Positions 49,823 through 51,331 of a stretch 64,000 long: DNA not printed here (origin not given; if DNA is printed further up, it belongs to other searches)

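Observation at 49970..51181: RhuM-family protein fused to a PLD-like (HKD-variant) C-terminal domain, wedged between a terminator and the 3' end of tRNA-Leu(GAG)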

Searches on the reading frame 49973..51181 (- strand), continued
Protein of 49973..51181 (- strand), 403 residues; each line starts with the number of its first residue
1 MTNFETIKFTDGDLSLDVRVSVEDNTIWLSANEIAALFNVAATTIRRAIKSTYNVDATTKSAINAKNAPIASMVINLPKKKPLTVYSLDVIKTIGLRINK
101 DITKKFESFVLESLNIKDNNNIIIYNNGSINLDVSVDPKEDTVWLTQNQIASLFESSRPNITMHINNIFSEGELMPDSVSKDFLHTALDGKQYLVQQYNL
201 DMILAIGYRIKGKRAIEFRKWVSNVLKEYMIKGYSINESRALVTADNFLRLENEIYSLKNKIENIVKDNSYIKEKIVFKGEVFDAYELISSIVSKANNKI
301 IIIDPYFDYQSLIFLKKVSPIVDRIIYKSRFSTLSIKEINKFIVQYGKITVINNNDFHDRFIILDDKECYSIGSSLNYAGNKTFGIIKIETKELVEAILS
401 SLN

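Call 24: find_encoding_contigs(protein=P0085, flank=8000, max_places=1)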
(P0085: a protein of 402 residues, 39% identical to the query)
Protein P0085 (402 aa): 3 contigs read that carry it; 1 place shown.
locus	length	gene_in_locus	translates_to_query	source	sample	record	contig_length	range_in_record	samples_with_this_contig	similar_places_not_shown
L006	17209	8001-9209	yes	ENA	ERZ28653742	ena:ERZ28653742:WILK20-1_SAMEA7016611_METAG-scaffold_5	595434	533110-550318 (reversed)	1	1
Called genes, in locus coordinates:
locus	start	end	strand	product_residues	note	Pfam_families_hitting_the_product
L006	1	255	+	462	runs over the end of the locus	PF01554:MatE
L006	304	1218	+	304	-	PF00005:ABC_tran, PF13304:AAA_21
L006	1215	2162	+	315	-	-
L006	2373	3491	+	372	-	PF00483:NTP_transferase, PF24894:Hexapep_GlmU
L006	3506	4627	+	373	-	PF00483:NTP_transferase, PF24894:Hexapep_GlmU, PF25084:LbH_EIF2B (weak), PF25087:GMPPB_C (weak)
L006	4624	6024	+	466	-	PF08323:Glyco_transf_5, PF13439:Glyco_transf_4, PF13579:Glyco_trans_4_4 (weak), PF00534:Glycos_transf_1, PF13692:Glyco_trans_1_4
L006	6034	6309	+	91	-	-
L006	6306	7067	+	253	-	PF13350:Y_phosphatase3, PF22784:PTP-SAK (faint)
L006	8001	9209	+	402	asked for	PF13310:Virulence_RhuM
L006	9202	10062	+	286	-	PF01381:HTH_3, PF12844:HTH_19, PF13443:HTH_26 (faint), PF13560:HTH_31 (weak)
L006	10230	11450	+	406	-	PF00999:Na_H_Exchanger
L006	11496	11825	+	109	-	PF28474:DUF8412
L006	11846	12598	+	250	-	-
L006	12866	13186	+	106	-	PF04221:RelB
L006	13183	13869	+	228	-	PF02661:Fic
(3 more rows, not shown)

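Call 25: find_encoding_contigs(protein=P0065, flank=8000, max_places=1)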
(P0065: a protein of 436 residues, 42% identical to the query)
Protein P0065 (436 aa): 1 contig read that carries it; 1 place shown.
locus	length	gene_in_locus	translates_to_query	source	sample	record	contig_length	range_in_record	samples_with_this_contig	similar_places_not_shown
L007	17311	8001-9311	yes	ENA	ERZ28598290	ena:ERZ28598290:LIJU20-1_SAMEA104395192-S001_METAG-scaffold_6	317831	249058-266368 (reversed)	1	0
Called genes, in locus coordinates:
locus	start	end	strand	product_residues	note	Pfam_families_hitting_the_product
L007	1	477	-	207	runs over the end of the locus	PF03729:DUF308 (faint)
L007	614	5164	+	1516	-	PF04231:Endonuclease_1, PF02368:Big_2, PF07523:Big_3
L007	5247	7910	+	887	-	PF04231:Endonuclease_1, PF02368:Big_2, PF22359:Big-like (faint), PF02368:Big_2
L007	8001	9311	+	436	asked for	PF13310:Virulence_RhuM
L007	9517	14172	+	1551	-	PF02368:Big_2, PF21461:HL_N-beta (faint), PF22359:Big-like (faint), PF26182:Ig_NUP210_5th (faint), PF02368:Big_2, PF03415:Peptidase_C11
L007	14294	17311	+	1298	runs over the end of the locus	PF00082:Peptidase_S8, PF02368:Big_2, PF26182:Ig_NUP210_5th, PF02368:Big_2, PF21461:HL_N-beta (weak)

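Call 27: fold_search(model_id=the predicted structure, library=pdb)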
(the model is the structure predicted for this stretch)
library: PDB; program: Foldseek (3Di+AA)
matches with E <= 10: 705; with E <= 0.001: 19
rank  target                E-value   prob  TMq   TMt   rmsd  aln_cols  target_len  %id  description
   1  5box_A                1.3e-05  1.00  0.23  0.34  18.9       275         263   14  Structure of TrmBL2, an archaeal chromatin protein, shows a novel mode of DNA binding. (released 2015-09-02)
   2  5bpd_D                2.8e-05  1.00  0.22  0.32  22.4       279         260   14  Structure of TrmBL2, an archaeal chromatin protein, shows a novel mode of DNA binding. (released 2015-09-02)
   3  5bpi_C                4.4e-05  1.00  0.23  0.34  22.3       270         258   14  Structure of TrmBL2, an archaeal chromatin protein, shows a novel mode of DNA binding. (released 2015-09-02)
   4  5bpi_D                5.9e-05  1.00  0.23  0.34  22.1       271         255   13  Structure of TrmBL2, an archaeal chromatin protein, shows a novel mode of DNA binding. (released 2015-09-02)
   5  6ehi_B                6.6e-05  1.00  0.25  0.57   4.7       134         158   17  NucT from Helicobacter pylori (released 2018-01-17)
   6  6ehi_A                9.2e-05  1.00  0.25  0.57   4.8       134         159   17  NucT from Helicobacter pylori (released 2018-01-17)
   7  5bpd_C                9.2e-05  1.00  0.22  0.32  22.5       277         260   14  Structure of TrmBL2, an archaeal chromatin protein, shows a novel mode of DNA binding. (released 2015-09-02)
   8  2ymb_D                1.4e-04  1.00  0.19  0.32  27.3       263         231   16  Structures of MITD1 (released 2012-10-24)
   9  2ymb_C                2.6e-04  1.00  0.20  0.32  22.8       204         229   18  Structures of MITD1 (released 2012-10-24)
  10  6ehi_D                3.2e-04  1.00  0.24  0.55   5.1       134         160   17  NucT from Helicobacter pylori (released 2018-01-17)
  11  6oho_A                3.6e-04  1.00  0.19  0.14   4.4       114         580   14  Structure of human Phospholipase D2 catalytic domain (released 2020-02-19)
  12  6ohq_A                4.0e-04  1.00  0.18  0.13   4.5       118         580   12  Structure of compound 4 bound human Phospholipase D2 catalytic domain (released 2020-02-19)
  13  4ggj                  4.2e-04  1.00  0.23  0.52   3.6       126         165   13  Crystal structure of Zucchini from mouse (mZuc / PLD6 / MitoPLD) (released 2012-10-10)
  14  6ohp_B                4.2e-04  1.00  0.18  0.13   4.9       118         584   14  Structure of compound 1 (halopemide) bound human Phospholipase D2 catalytic domain (released 2020-02-19)
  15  9fhk_A                4.2e-04  1.00  0.20  0.22   5.8       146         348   14  Structure of the F13 protein of Vaccinia virus (P21 crystal form) (released 2025-03-12)
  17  3qph_A                5.6e-04  1.00  0.24  0.28  21.6       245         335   14  The three-dimensional structure of TrmB, a global transcriptional regulator of the hyperthermophilic archaeon Pyrococc (released 2012-05-30)
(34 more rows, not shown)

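Call 65: find_encoding_contigs(protein=P0043, flank=7000, max_places=1)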
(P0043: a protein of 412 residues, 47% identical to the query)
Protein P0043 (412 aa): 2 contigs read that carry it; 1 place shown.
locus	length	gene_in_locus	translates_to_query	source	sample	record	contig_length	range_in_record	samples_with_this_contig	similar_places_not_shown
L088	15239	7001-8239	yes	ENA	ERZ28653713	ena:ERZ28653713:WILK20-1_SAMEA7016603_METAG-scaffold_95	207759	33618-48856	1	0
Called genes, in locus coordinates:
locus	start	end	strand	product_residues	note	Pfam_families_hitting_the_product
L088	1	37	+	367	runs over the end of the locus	PF01545:Cation_efflux, PF16916:ZT_dimer (weak)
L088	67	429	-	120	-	-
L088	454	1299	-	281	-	-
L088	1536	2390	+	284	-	-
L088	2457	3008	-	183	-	PF02482:Ribosomal_S30AE, PF16321:Ribosom_S30AE_C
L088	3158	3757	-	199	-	-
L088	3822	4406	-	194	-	-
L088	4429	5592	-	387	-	PF00438:S-AdoMet_synt_N, PF02772:S-AdoMet_synt_M, PF02773:S-AdoMet_synt_C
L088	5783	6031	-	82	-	PF12637:TSCPD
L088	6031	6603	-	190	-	PF06130:PTAC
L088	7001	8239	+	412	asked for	PF02498:Bro-N (faint), PF13310:Virulence_RhuM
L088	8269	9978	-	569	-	PF01432:Peptidase_M3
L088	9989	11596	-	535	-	PF01676:Metalloenzyme, PF06415:iPGM_N, PF01663:Phosphodiest (weak)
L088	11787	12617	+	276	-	PF06888:Put_Phosphatase (faint), PF12710:HAD (weak)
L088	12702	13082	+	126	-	PF00575:S1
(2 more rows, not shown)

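Call 66: find_encoding_contigs(protein=P0101, flank=7000, max_places=2)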
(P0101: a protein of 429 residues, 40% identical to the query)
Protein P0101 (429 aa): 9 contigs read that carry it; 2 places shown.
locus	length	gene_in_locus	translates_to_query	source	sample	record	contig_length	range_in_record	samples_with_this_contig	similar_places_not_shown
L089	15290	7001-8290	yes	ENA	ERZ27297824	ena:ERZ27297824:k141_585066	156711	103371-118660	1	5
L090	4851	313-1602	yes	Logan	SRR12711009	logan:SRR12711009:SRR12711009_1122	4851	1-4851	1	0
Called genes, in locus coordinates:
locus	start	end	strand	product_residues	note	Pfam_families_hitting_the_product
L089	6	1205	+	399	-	PF19079:CFSR (faint)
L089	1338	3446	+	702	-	-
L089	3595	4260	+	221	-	-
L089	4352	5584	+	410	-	PF14691:Fer4_20, PF00070:Pyr_redox (faint), PF07992:Pyr_redox_2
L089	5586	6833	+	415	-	PF01180:DHO_dh, PF01207:Dus (weak), PF12837:Fer4_6 (faint), PF13237:Fer4_10 (weak), PF12838:Fer4_7, PF14697:Fer4_21, PF00037:Fer4 (weak)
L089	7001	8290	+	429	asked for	PF13310:Virulence_RhuM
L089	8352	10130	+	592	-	PF14262:Cthe_2159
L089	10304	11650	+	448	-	PF02812:ELFV_dehydrog_N, PF00208:ELFV_dehydrog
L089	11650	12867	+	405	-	PF06245:DUF1015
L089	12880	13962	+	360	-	PF00266:Aminotran_5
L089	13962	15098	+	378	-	PF00389:2-Hacid_dh, PF02826:2-Hacid_dh_C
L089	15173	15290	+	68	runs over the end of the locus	-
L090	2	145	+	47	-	?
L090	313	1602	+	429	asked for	PF13310:Virulence_RhuM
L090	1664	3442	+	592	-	PF14262:Cthe_2159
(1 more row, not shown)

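Call 67: find_encoding_contigs(protein=P0092, flank=7000, max_places=2)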
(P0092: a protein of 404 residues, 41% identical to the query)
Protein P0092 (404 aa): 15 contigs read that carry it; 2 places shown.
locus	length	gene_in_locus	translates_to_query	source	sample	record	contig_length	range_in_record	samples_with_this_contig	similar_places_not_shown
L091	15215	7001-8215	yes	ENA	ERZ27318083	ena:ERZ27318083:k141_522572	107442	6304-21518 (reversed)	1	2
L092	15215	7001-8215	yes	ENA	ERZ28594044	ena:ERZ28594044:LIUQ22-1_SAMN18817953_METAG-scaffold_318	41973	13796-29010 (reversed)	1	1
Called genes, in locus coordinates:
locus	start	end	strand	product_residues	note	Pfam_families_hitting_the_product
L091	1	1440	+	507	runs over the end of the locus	PF13416:SBP_bac_8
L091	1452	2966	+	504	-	PF00565:SNase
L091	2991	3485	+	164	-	-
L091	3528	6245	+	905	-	-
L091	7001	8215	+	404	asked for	PF13310:Virulence_RhuM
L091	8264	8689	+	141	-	-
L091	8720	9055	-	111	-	PF01934:HepT-like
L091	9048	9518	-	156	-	PF01381:HTH_3 (weak), PF12844:HTH_19 (weak), PF13560:HTH_31 (weak), PF20432:Xre-like-HTH (faint), PF01909:NTP_transf_2, PF18765:Polbeta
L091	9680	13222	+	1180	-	PF01855:POR_N, PF17147:PFOR_II, PF01558:POR, PF00037:Fer4 (faint), PF12797:Fer4_2 (faint), PF12837:Fer4_6 (faint), PF12838:Fer4_7 (weak), PF02775:TPP_enzyme_C, +1 more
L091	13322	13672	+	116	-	PF20586:DUF6788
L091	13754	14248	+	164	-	PF08433:KTI12, PF13671:AAA_33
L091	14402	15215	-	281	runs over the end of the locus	PF00106:adh_short, PF05368:NmrA (weak), PF08659:KR (weak), PF13561:adh_short_C2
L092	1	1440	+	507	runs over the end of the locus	PF13416:SBP_bac_8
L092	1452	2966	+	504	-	PF00565:SNase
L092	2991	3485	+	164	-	-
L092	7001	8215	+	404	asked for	PF13310:Virulence_RhuM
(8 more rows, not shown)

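Call 70: search_dna_similar(query=window:49973-51181:-, collection=phages, mode=protein, max_rows=25)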
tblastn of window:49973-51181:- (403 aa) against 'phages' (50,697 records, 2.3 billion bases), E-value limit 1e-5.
Records with a match: 49; places in all: 50; records where one place covers at least 80% of the query: 0.
Best place of each record, by identity: <60% 49.
By first word of the organism name: Streptococcus 21; Bacteriophage 17; Gordonia 4; Wolbachia 2; Salmonella 1; Siphoviridae 1; Haloarcula 1; Halorubrum 1; Methanobrevibacter 1.
By host as written in the record: - 19; Gordonia terrae 3612 4; Streptococcus mitis SK321 1; Streptococcus mitis 321A 1; Streptococcus mitis 1; Streptococcus pseudopneumoniae ATCC_BAA-960 1; Streptococcus pseudopneumoniae SRR387648 1; Wolbachia endosymbiont wVitA of Nasonia vitripennis 1; and 20 more.
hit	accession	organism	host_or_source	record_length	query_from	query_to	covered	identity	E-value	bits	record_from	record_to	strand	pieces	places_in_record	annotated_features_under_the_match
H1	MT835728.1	Bacteriophage sp.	human fecal samples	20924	132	389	64%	38.7%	4e-46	175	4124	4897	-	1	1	record has no annotation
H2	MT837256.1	Bacteriophage sp.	human fecal samples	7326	134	390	61%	39.2%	8e-36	176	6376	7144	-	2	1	record has no annotation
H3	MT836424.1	Bacteriophage sp.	human fecal samples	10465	134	390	64%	33.8%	3e-38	152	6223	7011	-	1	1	record has no annotation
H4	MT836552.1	Bacteriophage sp.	human fecal samples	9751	133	240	27%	52.8%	6e-28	122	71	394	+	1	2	record has no annotation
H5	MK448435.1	Streptococcus satellite phage Javan332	Streptococcus mitis SK321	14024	134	249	29%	45.7%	9e-26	115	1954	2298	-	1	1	putative DNA-binding protein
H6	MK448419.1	Streptococcus satellite phage Javan307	Streptococcus mitis 321A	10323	134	249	29%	45.7%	9e-26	115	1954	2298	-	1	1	putative DNA-binding protein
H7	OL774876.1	Streptococcus phage MissB2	Streptococcus mitis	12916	134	249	29%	45.7%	9e-26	115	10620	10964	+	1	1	virulence RhuM family protein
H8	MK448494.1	Streptococcus satellite phage Javan432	Streptococcus pseudopneumoniae ...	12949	134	249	29%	45.7%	9e-26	115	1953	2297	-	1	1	putative DNA-binding protein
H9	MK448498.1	Streptococcus satellite phage Javan438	Streptococcus pseudopneumoniae SRR387648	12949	134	249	29%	45.7%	9e-26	115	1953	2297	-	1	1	putative DNA-binding protein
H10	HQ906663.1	Wolbachia endosymbiont wVitA of Nasonia vitripennis phage ...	Wolbachia endosymbiont wVitA of Nasonia ...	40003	133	240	27%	45.5%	4e-22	104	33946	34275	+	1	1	record has no annotation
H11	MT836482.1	Bacteriophage sp.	human fecal samples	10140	134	250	29%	40.8%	4e-23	107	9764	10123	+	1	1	record has no annotation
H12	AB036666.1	Wolbachia phage WO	-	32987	132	240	27%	43.1%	1e-22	106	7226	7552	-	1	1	gp8: similar to RhuM of Salmonella typhimurium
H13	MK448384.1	Streptococcus satellite phage Javan250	Streptococcus halotolerans HTS9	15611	134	249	29%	39.3%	1e-18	94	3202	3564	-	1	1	putative DNA-binding protein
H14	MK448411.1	Streptococcus satellite phage Javan299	Streptococcus mitis 11_5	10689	134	249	29%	39.3%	6e-18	92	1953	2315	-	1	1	putative DNA-binding protein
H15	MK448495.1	Streptococcus satellite phage Javan434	Streptococcus pseudopneumoniae ...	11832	134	249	29%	39.3%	6e-18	92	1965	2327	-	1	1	putative DNA-binding protein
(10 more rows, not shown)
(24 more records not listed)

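Call 80: search_dna_similar(query=window:49973-51181:-, collection=plasmids, mode=protein, max_rows=20)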
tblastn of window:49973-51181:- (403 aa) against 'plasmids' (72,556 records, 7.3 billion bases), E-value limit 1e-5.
Records with a match: 117; places in all: 142; records where one place covers at least 80% of the query: 0.
Best place of each record, by identity: <60% 117.
By first word of the organism name: Bacteroides 38; Parabacteroides 11; Ligilactobacillus 10; Phocaeicola 8; Vibrio 5; Aeromonas 5; Legionella 5; Roseomonas 4; Pseudomonas 3; Candidatus 2; and 23 more.
By predicted mobility (MOB-suite, as given by PLSDB): non-mobilizable 74; conjugative 26; mobilizable 17.
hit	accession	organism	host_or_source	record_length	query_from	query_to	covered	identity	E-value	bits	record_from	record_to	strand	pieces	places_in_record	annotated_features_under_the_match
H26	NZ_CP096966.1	Phocaeicola vulgatus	whole organism,human feces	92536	134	390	64%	40.0%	2e-45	174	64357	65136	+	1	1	none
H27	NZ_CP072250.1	Phocaeicola dorei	Homo sapiens,cultured bacterial ...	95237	134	390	64%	40.0%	2e-45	174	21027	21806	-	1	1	none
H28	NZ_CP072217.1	Bacteroides xylanisolvens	Homo sapiens,cultured bacterial ...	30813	134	390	64%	39.9%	4e-48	182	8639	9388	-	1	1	rhuM: RhuM family protein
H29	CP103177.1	Parabacteroides distasonis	Homo sapiens,cell culture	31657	134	390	64%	39.9%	4e-48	182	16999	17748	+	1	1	virulence RhuM family protein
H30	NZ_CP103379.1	Bacteroides thetaiotaomicron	Homo sapiens,cell culture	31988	134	390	64%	39.9%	4e-48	182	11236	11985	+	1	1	rhuM: RhuM family protein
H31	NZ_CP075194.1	Bacteroides thetaiotaomicron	Homo sapiens,whole organism,feces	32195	134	390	64%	39.9%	4e-48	182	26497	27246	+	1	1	rhuM: RhuM family protein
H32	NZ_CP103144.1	Bacteroides faecis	Homo sapiens,cell culture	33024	134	390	64%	39.9%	4e-48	182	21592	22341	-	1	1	rhuM: RhuM family protein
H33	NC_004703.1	Bacteroides thetaiotaomicron VPI-5482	-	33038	134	390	64%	39.9%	4e-48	182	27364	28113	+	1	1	rhuM: RhuM family protein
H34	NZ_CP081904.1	Parabacteroides goldsteinii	Homo sapiens,Left Flank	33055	134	390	64%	39.9%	4e-48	182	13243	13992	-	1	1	rhuM: RhuM family protein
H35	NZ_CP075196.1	Bacteroides thetaiotaomicron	Homo sapiens,whole organism,feces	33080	134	390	64%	39.9%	4e-48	182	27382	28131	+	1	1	rhuM: RhuM family protein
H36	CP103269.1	Bacteroides thetaiotaomicron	Homo sapiens,cell culture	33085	134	390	64%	39.9%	4e-48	182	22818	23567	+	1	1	virulence RhuM family protein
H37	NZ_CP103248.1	Bacteroides thetaiotaomicron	Homo sapiens,cell culture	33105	134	390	64%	39.9%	4e-48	182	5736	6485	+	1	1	rhuM: RhuM family protein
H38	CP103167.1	Bacteroides caccae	Homo sapiens,cell culture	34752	134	390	64%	39.9%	4e-48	182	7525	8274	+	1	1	virulence RhuM family protein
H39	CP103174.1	Bacteroides ovatus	Homo sapiens,cell culture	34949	134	390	64%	39.9%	4e-48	182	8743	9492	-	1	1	virulence RhuM family protein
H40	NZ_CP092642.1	Bacteroides thetaiotaomicron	-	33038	139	390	63%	40.3%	4e-48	182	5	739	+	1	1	none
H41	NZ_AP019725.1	Bacteroides uniformis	Homo sapiens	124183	132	389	64%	38.7%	5e-46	176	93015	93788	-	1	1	rhuM: RhuM family protein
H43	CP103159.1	Bacteroides fragilis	Homo sapiens,cell culture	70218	132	390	64%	37.5%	2e-45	175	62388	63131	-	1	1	virulence RhuM family protein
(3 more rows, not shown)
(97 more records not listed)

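Call 81: get_annotated_region(hit=H33, flank=6000)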
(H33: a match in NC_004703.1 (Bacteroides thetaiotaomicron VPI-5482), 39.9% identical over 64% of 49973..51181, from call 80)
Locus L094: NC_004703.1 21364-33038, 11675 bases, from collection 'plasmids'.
description: Bacteroides thetaiotaomicron VPI-5482 plasmid p5482, complete sequence
organism: Bacteroides thetaiotaomicron VPI-5482 (NCBI taxid 226186)
taxonomy: Bacteria; Bacteroidota; Bacteroidia; Bacteroidales; Bacteroidaceae; Bacteroides; Bacteroides thetaiotaomicron; Bacteroides thetaiotaomicron VPI-5482
host: -; source: -; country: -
typing (MOB-suite, as given by PLSDB): conjugative; replicon rep_cluster_1702; relaxase MOBB; mating-pair formation MPF_T
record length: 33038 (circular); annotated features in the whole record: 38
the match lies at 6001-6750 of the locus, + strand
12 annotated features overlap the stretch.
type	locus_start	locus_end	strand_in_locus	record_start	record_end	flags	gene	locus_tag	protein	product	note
CDS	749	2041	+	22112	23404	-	-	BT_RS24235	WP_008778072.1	DUF3575 domain-containing protein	-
CDS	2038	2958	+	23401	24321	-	-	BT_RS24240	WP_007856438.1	DUF5119 domain-containing protein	-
CDS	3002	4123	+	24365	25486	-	-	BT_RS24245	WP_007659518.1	fimbrillin family protein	-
CDS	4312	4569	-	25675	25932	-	-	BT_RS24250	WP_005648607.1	hypothetical protein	-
CDS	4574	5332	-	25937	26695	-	-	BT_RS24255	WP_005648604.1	ParA family protein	-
CDS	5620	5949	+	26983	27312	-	-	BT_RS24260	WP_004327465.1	hypothetical protein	-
CDS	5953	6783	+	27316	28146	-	rhuM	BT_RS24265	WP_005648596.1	RhuM family protein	-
CDS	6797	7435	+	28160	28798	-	-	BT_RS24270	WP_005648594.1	recombinase family protein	-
CDS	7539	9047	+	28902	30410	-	-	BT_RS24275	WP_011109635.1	Fic family protein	-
CDS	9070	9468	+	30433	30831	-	-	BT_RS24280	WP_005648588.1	hypothetical protein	-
CDS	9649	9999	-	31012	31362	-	-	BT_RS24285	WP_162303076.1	hypothetical protein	-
CDS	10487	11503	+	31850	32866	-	-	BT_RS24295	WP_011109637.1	ArdC-like ssDNA-binding domain-containing protein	-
